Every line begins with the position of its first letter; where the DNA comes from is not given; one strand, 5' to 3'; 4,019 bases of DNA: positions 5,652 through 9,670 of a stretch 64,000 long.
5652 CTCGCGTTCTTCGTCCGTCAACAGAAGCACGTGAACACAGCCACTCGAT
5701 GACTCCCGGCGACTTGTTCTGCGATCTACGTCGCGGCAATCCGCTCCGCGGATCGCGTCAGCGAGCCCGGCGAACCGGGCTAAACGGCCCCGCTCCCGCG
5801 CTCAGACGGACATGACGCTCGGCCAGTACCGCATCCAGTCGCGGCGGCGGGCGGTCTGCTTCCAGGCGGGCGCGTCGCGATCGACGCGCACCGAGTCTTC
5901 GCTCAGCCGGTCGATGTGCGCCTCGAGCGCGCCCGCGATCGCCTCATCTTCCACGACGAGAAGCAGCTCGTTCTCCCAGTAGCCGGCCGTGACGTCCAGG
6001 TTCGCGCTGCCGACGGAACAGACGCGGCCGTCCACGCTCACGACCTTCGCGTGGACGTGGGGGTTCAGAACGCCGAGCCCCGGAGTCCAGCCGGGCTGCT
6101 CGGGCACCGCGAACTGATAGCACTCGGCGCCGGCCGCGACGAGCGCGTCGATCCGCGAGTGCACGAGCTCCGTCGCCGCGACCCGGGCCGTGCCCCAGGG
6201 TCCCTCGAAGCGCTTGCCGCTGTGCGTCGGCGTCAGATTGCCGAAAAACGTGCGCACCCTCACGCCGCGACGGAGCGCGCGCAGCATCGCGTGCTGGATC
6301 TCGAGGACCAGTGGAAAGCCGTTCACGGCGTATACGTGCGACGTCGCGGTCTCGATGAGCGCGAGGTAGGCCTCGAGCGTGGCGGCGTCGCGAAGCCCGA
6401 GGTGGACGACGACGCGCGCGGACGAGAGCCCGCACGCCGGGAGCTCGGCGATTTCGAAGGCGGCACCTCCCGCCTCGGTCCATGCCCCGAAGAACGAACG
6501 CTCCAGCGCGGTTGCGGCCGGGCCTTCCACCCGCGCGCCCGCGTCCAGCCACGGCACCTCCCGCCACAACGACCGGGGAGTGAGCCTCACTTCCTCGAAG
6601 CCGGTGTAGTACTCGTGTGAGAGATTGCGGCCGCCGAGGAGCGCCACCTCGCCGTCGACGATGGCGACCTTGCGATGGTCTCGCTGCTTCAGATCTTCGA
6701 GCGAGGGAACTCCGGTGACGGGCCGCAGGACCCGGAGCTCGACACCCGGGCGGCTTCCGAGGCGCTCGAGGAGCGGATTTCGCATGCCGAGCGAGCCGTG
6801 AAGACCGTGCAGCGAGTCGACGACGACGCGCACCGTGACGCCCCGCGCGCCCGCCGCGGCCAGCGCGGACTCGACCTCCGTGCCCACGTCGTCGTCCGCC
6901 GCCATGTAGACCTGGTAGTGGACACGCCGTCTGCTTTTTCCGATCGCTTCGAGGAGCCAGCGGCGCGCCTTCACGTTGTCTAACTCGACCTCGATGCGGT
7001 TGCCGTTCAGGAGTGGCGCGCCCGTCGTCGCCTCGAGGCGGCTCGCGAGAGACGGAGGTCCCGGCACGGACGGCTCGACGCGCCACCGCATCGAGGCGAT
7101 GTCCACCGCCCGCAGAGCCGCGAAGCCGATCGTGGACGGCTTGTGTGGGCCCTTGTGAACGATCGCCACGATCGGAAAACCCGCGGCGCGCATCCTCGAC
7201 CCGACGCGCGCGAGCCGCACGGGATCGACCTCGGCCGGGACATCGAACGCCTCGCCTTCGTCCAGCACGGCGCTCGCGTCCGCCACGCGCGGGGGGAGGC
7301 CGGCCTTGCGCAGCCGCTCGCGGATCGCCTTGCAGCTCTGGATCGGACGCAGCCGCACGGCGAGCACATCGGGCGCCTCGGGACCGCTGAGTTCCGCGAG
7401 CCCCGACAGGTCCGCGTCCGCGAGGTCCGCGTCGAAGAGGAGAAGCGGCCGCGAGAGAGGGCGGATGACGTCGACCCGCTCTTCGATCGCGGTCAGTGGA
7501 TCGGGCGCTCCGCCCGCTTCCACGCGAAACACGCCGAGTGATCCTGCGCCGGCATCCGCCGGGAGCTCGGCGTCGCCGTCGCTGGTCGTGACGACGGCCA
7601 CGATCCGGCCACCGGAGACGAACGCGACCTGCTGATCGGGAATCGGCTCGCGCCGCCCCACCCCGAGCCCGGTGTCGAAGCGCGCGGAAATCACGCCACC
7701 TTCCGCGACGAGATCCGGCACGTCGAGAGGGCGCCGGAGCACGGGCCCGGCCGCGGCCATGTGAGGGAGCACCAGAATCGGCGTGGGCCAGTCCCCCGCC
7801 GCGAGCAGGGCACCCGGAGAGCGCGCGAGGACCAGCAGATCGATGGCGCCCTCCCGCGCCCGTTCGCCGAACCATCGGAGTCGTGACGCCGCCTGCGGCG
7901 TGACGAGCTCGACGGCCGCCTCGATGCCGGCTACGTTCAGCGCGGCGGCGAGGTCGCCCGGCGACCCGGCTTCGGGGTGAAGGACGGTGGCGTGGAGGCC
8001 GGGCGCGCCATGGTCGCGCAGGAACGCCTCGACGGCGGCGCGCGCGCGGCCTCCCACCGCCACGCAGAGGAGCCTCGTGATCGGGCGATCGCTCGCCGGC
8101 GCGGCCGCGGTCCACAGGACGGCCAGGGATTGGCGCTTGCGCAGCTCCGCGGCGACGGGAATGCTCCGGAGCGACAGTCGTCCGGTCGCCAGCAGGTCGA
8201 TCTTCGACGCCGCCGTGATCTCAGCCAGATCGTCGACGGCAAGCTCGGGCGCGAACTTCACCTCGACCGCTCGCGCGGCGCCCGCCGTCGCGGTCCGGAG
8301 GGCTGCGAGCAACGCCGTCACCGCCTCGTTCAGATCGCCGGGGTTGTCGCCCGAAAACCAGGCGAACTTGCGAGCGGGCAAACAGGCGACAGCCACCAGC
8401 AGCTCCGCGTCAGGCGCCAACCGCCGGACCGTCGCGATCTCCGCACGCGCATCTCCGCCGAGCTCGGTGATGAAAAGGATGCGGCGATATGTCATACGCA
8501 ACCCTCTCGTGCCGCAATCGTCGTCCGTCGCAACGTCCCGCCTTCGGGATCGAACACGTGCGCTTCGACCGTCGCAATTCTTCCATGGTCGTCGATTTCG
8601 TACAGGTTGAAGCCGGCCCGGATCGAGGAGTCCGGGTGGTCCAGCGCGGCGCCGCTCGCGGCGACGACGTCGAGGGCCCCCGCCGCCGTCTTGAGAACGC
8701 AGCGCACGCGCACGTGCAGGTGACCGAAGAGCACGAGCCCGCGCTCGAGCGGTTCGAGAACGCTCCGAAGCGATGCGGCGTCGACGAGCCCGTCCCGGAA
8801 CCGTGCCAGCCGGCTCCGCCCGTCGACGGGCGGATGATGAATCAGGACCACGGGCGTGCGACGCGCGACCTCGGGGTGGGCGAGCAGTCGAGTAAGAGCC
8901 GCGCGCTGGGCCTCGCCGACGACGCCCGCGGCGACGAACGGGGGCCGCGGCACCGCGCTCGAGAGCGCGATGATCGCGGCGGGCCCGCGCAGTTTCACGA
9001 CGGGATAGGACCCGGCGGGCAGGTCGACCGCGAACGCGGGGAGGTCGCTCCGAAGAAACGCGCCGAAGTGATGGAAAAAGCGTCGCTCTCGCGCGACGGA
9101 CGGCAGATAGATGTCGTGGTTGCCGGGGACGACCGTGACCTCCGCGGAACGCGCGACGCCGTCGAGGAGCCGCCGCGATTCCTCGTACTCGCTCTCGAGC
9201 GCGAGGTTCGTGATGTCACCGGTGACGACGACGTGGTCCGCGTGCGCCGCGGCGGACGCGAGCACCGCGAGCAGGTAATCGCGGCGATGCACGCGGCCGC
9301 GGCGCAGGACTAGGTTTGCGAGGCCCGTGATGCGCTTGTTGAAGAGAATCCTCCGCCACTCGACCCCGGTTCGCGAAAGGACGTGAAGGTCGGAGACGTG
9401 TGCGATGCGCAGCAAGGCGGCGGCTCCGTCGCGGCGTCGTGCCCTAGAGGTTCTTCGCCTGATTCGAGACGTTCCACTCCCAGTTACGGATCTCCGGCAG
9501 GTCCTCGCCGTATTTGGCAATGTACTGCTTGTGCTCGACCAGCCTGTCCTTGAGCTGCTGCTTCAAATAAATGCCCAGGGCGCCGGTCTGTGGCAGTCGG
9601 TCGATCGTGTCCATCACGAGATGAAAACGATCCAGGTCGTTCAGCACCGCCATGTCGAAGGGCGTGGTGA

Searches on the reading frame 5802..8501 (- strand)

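Call 43: search_protein_families(library=pfam, proteins=[window:5802-8501:-], max_evalue=0.001)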
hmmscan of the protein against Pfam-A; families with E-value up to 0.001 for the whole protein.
window:5802-8501:- (899 aa): 2 families
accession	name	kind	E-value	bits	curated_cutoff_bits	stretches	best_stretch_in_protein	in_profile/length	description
PF13091.12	PLDc_2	-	5.7e-24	84.9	27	2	714-866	3-131/132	PLD-like domain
PF00614.28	PLDc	-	1.8e-09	37.6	21.9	0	816-836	5-25/28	Phospholipase D Active site motif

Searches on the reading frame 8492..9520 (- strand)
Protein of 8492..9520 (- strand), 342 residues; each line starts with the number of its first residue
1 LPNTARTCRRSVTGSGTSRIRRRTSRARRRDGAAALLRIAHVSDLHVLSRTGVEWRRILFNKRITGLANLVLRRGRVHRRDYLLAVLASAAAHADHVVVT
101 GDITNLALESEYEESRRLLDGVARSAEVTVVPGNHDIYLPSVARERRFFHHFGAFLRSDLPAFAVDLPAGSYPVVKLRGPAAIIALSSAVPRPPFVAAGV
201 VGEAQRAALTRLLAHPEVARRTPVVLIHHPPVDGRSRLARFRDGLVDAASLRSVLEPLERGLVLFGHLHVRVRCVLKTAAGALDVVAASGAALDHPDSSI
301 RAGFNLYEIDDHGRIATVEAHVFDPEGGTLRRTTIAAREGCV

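Call 76: search_protein_families(library=pfam, proteins=[window:8492-9520:-], max_evalue=0.001)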
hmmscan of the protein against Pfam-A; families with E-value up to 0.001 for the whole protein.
window:8492-9520:- (342 aa): 2 families
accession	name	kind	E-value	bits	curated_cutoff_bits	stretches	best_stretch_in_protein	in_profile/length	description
PF00149.33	Metallophos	-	4.6e-13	50.5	21.5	1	37-270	1-190/191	Calcineurin-like phosphoesterase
PF12850.12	Metallophos_2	-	7.2e-07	29.8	27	1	38-271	2-119/154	Calcineurin-like phosphoesterase superfamily domain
